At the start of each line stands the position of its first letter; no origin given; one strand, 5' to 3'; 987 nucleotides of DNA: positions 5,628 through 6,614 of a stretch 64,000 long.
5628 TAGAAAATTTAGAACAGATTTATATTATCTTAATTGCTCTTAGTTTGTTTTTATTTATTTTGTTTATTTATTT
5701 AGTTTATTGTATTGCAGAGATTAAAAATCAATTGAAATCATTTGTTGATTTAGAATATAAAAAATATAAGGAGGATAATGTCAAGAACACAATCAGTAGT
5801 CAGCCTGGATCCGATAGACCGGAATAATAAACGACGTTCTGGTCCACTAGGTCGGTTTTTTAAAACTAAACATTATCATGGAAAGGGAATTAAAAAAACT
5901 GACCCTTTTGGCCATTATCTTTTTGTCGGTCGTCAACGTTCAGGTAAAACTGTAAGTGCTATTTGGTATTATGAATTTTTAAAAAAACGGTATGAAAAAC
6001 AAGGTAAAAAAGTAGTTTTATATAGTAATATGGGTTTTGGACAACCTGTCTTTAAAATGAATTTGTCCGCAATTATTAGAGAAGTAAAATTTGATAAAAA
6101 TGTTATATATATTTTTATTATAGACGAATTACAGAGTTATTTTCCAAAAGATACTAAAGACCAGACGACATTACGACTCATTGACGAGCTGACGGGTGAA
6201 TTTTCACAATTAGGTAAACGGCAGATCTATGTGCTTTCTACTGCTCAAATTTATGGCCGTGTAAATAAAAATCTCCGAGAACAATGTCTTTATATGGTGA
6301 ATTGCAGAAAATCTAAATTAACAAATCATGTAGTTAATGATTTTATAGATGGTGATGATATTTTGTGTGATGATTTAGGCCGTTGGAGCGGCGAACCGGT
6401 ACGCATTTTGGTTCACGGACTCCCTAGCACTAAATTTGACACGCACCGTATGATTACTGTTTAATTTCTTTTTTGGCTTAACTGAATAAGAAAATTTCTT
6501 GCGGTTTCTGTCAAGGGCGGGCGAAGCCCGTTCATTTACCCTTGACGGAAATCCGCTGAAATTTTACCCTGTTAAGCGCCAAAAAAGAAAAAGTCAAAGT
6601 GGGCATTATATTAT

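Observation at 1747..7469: Apparently intact inovirus-like prophage in a Saccharimonadia genome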

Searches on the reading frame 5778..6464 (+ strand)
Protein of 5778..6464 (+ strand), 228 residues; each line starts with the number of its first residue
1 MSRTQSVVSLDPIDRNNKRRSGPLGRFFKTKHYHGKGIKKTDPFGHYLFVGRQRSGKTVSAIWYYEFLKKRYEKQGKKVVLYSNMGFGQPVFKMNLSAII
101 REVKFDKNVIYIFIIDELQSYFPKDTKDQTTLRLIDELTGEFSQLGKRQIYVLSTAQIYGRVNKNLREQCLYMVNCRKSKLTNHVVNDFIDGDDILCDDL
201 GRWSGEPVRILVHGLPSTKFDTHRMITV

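Call 4: search_protein_families(library=pfam, max_evalue=1, proteins=[window:5778-6464:+])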
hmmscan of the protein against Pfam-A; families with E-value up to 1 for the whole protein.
window:5778-6464:+ (228 aa): 3 families
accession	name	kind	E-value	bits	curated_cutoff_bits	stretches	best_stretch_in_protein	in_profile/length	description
PF05707.18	Zot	-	0.00044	20.2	20.3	1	112-178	84-147/197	Zonular occludens toxin (Zot)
PF00004.35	AAA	-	0.0038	18.1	21.2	1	48-168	2-121/131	ATPase family associated with various cellular activities (AAA)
PF19576.4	Acyltransf_2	-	0.14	11.5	27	0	52-120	154-220/266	Acyltransferase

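Call 5: search_protein_families(library=phrogs, max_evalue=1, proteins=[window:5778-6464:+])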
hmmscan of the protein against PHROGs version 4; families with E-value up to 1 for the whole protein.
window:5778-6464:+ (228 aa): 3 families
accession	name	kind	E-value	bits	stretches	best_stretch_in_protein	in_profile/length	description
phrog_197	-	moron, auxiliary metabolic gene and host takeover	0.0024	18.3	0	47-80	29-59/486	Zot-like toxin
phrog_20922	-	head and packaging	0.089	12.7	1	114-181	82-145/318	head morphogenesis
phrog_5240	-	tail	0.16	11.5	1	125-158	221-254/670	tail fiber protein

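Call 12: search_dna_similar(query=window:5778-6464:+, collection=phages, mode=protein, max_evalue=0.1)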
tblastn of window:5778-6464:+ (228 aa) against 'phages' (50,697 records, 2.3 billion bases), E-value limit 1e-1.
Records with a match: 17; places in all: 18; records where one place covers at least 80% of the query: 0.
Best place of each record, by identity: <60% 17.
By first word of the organism name: bajarodino 9; Inovirus 8.
By host as written in the record: porcine 8; - 5; Peromyscus fraterculus 4.
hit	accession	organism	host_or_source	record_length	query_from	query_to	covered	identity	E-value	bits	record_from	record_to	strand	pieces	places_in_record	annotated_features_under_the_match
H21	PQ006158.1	bajarodino virus 37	Peromyscus fraterculus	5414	36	182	64%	28.5%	5e-3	43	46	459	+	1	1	Zonula occludens toxin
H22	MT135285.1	Inovirus sp.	porcine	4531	31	178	65%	27.6%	5e-5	49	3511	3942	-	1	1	ATPase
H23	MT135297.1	Inovirus sp.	porcine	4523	31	178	65%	27.6%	6e-5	49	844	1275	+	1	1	ATPase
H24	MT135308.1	Inovirus sp.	porcine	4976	31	178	65%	27.6%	1e-4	48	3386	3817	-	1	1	ATPase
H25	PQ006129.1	bajarodino virus 50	Neotoma bryanti feces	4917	42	177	60%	29.7%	4e-5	50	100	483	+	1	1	Zonula occludens toxin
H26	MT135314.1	Inovirus sp.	porcine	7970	42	178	60%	29.1%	6e-5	49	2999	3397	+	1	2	none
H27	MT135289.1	Inovirus sp.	porcine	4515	42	178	60%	29.1%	8e-5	49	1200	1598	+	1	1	ATPase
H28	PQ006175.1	bajarodino virus 11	Peromyscus fraterculus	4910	42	177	60%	29.0%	1e-4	48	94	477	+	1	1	Zonula occludens toxin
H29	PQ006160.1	bajarodino virus 35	Peromyscus fraterculus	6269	42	177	60%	28.8%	4e-5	50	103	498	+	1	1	Zonula occludens toxin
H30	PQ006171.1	bajarodino virus 23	Peromyscus fraterculus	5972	42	177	60%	28.8%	6e-5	49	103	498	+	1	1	Zonula occludens toxin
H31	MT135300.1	Inovirus sp.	porcine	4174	42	177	60%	28.7%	1e-5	52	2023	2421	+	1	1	ATPase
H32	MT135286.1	Inovirus sp.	porcine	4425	42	177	60%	28.2%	1e-5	51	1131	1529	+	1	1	ATPase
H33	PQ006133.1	bajarodino virus 8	Neotoma bryanti feces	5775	48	176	57%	29.6%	1e-2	42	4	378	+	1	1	Zonula occludens toxin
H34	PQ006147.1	bajarodino virus 8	Neotoma bryanti feces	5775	48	176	57%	29.6%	1e-2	42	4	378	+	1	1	Zonula occludens toxin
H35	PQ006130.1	bajarodino virus 49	Neotoma bryanti feces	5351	36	185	66%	25.3%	7e-2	40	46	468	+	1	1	Zonula occludens toxin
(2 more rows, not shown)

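Call 59: find_homologous_proteins(query=window:5778-6464:+, max_evalue=0.001)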
Query window:5778-6464:+ (228 aa): 679 proteins with E <= 0.001 among 1155 candidates; the best 120 are listed.
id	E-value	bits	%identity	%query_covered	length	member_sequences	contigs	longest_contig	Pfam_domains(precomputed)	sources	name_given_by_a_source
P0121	7.4e-145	498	93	100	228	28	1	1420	-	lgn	-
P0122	4.4e-143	493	93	100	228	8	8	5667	-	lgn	-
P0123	1.0e-137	475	89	99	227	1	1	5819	-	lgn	-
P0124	1.3e-137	475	87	99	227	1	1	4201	-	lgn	-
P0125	3.2e-137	473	89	100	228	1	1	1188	-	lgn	-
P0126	1.2e-136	472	86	99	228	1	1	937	-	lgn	-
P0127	2.1e-136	471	89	99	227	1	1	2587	-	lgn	-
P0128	5.9e-136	469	88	100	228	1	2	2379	-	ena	-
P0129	1.8e-135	468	86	100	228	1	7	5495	-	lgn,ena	-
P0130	2.7e-135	467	87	99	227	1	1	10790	-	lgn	-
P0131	1.8e-134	464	86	100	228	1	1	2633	-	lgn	-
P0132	2.2e-134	464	88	99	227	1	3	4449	-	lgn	-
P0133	4.8e-134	463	88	99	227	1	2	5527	-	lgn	-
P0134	8.5e-134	462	87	99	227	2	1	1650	-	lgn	-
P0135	9.0e-134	462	87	99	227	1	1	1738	-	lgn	-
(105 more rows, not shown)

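Call 61: search_solved_structures(query=A3, max_evalue=10, show_alignments=2)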
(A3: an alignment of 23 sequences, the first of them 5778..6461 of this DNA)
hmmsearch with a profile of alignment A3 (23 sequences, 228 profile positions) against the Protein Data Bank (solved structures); distinct sequences matched with E-value up to 10: 6.
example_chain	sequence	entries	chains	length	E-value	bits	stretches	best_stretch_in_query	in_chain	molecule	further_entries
4c8d_A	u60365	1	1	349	0.22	14.2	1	168-211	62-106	LYSINE-SPECIFIC DEMETHYLASE 3B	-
6rbj_A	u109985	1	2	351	0.22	14.2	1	168-211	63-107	Lysine-specific demethylase 3B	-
5r7x_A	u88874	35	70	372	0.25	14.1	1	168-211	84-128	Lysine-specific demethylase 3B | JMJD1B protein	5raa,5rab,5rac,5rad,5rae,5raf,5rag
11tt_A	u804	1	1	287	1.5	11.5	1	55-113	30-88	alpha/beta-hydrolase macrolide esterase EstT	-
4dck_A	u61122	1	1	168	1.8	11.2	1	3-56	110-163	Sodium channel protein type 5 subunit alpha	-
6jd5_A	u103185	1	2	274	2.8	10.6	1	48-115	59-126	ESX conserved component EccC2. ESX-2 type VII secretion system protein. Possible membrane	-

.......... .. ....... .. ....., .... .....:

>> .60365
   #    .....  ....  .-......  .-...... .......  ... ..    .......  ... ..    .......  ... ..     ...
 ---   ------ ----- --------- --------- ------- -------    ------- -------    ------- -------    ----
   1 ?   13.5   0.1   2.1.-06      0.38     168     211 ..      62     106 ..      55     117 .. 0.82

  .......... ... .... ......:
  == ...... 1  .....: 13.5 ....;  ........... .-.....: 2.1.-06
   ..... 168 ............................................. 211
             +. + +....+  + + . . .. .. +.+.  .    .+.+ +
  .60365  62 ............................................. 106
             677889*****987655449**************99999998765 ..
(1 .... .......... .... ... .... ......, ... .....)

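Call 65: search_protein_families(library=pfam, alignment_id=A3, max_evalue=0.01)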
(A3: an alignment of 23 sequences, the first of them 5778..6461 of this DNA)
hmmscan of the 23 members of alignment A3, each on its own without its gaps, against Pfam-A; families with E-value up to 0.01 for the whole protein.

A. member 1, window:5778-6461:+ (228 aa): 2 families
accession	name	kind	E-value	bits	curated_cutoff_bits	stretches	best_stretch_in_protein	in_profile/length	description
PF05707.18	Zot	-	0.00044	20.2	20.3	0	112-178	84-147/197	Zonular occludens toxin (Zot)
PF00004.35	AAA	-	0.0038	18.1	21.2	0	48-168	2-121/131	ATPase family associated with various cellular activities (AAA)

B. families by the number of members that match (of 23 scanned): 5 families
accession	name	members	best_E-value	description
PF05707.18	Zot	20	2.2e-07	Zonular occludens toxin (Zot)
PF00004.35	AAA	13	1.3e-05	ATPase family associated with various cellular activities (AAA)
PF13401.12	AAA_22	3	0.00033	AAA domain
PF13173.12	AAA_14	2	0.0032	AAA domain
PF23671.1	HTH_70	1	0.0031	HTH 3-helical bundle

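Call 69: find_related_loci(query=A3, collection=viral_contigs, flank=6000)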
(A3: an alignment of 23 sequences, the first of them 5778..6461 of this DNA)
Query A3 (228 aa) in viral_contigs; peptide patterns used: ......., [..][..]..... (x = any residue, [..] = any of these).
97 stretches matched a pattern; 4 encode a relative of the query (tblastn E <= 1e-3); 4 distinct loci.
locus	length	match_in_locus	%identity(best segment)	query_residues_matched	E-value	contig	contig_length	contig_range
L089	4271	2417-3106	57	1-226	1e-87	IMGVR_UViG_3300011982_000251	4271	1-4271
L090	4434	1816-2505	56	1-226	2e-85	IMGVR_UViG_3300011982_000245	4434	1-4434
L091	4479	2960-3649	53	1-226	4e-79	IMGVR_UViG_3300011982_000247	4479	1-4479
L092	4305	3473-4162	53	1-226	7e-79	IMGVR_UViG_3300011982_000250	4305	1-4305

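Call 73: predict_structure(alignment_id=A3)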
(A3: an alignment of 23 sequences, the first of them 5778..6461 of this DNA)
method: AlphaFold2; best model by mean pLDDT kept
length: 228 residues; sequences in the alignment: 23
mean_pLDDT: 75.4   pTM: 0.75
mean pLDDT of the five models: 75.4, 71.3, 67.7, 57.5, 56.5
residues with pLDDT >= 90: 53; 70-90: 106; 50-70: 37; < 50: 32
segments of 3 or more residues with pLDDT < 50: 1-18, 26-28, 30-40
pLDDT, mean of each block of 10 residues (from residue 1): 29 43 51 35 83 81 94 95 92 90 89 91 83 88 85 81 78 83 83 60 67 86 65
secondary structure, 60 per line:
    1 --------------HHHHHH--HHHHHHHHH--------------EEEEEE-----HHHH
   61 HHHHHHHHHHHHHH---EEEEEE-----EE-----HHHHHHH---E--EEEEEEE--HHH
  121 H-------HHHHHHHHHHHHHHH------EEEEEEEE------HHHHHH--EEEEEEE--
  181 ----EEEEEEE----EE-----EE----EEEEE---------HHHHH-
elements in order: H15-20 H23-31 E46-51 H57-74 E78-83 H96-102 E109-115 H118-121 H129-143 E150-157 H164-169 E172-178 E185-191 E209-213 H223-227

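Call 78: fold_search(model_id=the predicted structure, library=pdb)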
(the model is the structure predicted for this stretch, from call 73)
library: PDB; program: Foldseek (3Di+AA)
matches with E <= 10: 1592; with E <= 0.001: 219
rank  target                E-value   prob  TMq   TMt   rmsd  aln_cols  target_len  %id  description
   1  2r2a_A                4.0e-06  1.00  0.44  0.51   7.4       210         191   12  Crystal structure of N-terminal domain of zonular occludens toxin from Neisseria meningitidis (released 2007-09-04)
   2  6xtw_B                5.8e-06  1.00  0.39  0.39  11.1       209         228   18  HumRadA33F in complex with peptidic inhibitor 6 (released 2021-01-27)
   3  5j4h                  7.5e-06  1.00  0.39  0.39  11.0       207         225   15  Structure of humanised RadA-mutant humRadA22F in complex with indole-6-carboxylic acid (released 2016-10-19)
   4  4blq_A                9.1e-06  1.00  0.44  0.39   5.8       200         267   14  P4 PROTEIN FROM BACTERIOPHAGE PHI8 (released 2013-08-21)
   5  2r2a_B                9.6e-06  1.00  0.46  0.54   7.2       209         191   13  Crystal structure of N-terminal domain of zonular occludens toxin from Neisseria meningitidis (released 2007-09-04)
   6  5jfg_A                9.6e-06  1.00  0.38  0.39  11.1       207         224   15  Structure of humanised RadA-mutant humRadA22F in complex with peptide FHTA (released 2016-10-26)
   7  8r2g_F                1.0e-05  1.00  0.38  0.37  12.0       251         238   12  Crystal structure of a BRCA2-DMC1 complex (released 2023-11-22)
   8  1mo5                  1.2e-05  1.00  0.47  0.36  11.8       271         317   12  RECA-ATP-GAMMA-S-MG COMPLEX (released 2003-02-18)
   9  5j4l                  1.7e-05  1.00  0.38  0.38  11.0       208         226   17  Apo-structure of humanised RadA-mutant humRadA22F (released 2016-10-19)
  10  8r2g_D                1.8e-05  1.00  0.39  0.37   9.7       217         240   12  Crystal structure of a BRCA2-DMC1 complex (released 2023-11-22)
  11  5nwl_D                1.9e-05  1.00  0.39  0.31   9.8       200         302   12  Crystal structure of a human RAD51-ATP filament. (released 2018-03-07)
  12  2qp9                  2.6e-05  1.00  0.37  0.30  10.5       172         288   17  Crystal Structure of S.cerevisiae Vps4 (released 2007-10-09)
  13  5jec_B                3.0e-05  1.00  0.41  0.40  10.8       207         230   17  Apo-structure of humanised RadA-mutant humRadA33F (released 2016-10-19)
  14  5fos_A                3.0e-05  1.00  0.39  0.40  10.9       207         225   15  HUMANISED MONOMERIC RADA IN COMPLEX WITH OLIGOMERISATION PEPTIDE (released 2016-10-19)
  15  4ppn                  3.2e-05  1.00  0.48  0.37  10.3       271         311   12  Mycobacterium tuberculosis RecA citrate bound low temperature structure IIA-BN (released 2015-03-18)
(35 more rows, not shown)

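Call 106: search_dna_similar(query=window:5778-6461:+, collection=plasmids, mode=protein, max_evalue=0.01, max_rows=10)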
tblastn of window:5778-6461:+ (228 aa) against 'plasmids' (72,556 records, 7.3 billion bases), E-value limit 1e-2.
Records with a match: 17; places in all: 17; records where one place covers at least 80% of the query: 1.
Best place of each record, by identity: <60% 17.
By first word of the organism name: Streptococcus 11; uncultured 4; Lacticaseibacillus 1; Enterococcus 1.
By predicted mobility (MOB-suite, as given by PLSDB): non-mobilizable 17.
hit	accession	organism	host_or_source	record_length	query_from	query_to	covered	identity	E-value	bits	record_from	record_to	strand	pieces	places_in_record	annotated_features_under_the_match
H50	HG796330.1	uncultured bacterium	-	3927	1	227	100%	57.6%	3e-73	247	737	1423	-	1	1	CDS (x2)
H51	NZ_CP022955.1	Lacticaseibacillus paracasei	cell cuture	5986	38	177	61%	35.7%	1e-9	65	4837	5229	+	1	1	hypothetical protein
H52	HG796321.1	uncultured bacterium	-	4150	39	185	64%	31.1%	2e-6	55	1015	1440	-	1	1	CDS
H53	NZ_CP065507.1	Streptococcus thermophilus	whole organism,Dairy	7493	44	177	59%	32.8%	9e-9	62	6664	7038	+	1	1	zonular occludens toxin domain-containing protein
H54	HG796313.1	uncultured bacterium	-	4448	39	177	61%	30.7%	1e-4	50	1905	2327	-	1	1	CDS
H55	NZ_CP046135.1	Streptococcus thermophilus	metagenomic assembly,cheese starter ...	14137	44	177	59%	31.3%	1e-8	62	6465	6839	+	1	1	zonular occludens toxin domain-containing protein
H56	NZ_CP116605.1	Streptococcus sp. HN38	Sus scrofa,lung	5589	44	177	59%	31.3%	3e-8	61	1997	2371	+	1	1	zonular occludens toxin domain-containing protein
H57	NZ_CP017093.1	Streptococcus suis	Sus scrofa domesticus,bacterial ...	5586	44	177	59%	31.3%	3e-8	61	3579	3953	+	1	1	zonular occludens toxin domain-containing protein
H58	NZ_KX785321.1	Streptococcus suis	pig,brain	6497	44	177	59%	31.3%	3e-8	61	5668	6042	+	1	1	zonular occludens toxin domain-containing protein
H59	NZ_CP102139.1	Streptococcus suis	Pig,Pure cell culture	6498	44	177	59%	31.3%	3e-8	61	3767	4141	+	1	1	zonular occludens toxin domain-containing protein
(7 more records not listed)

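Call 107: get_annotated_region(hit=H50, flank=4000)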
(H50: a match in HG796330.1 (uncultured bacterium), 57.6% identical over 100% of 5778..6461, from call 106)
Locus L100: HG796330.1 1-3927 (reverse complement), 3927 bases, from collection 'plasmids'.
description: Uncultured bacterium plasmid pRGI00481
organism: uncultured bacterium (NCBI taxid 77133)
taxonomy: Bacteria; ; ; ; ; ; uncultured bacterium
host: -; source: -; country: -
typing (MOB-suite, as given by PLSDB): non-mobilizable
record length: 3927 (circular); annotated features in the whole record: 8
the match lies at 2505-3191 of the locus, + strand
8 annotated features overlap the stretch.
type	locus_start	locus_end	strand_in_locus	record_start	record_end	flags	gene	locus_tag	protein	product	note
CDS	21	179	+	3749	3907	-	-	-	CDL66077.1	-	-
CDS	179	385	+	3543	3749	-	-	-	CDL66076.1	-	-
CDS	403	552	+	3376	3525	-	-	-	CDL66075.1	-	-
CDS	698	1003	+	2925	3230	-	-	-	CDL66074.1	-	-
CDS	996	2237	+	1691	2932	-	-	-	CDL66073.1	-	-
CDS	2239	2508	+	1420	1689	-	-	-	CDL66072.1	-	-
CDS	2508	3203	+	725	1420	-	-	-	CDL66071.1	-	-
CDS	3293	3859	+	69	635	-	-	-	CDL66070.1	-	-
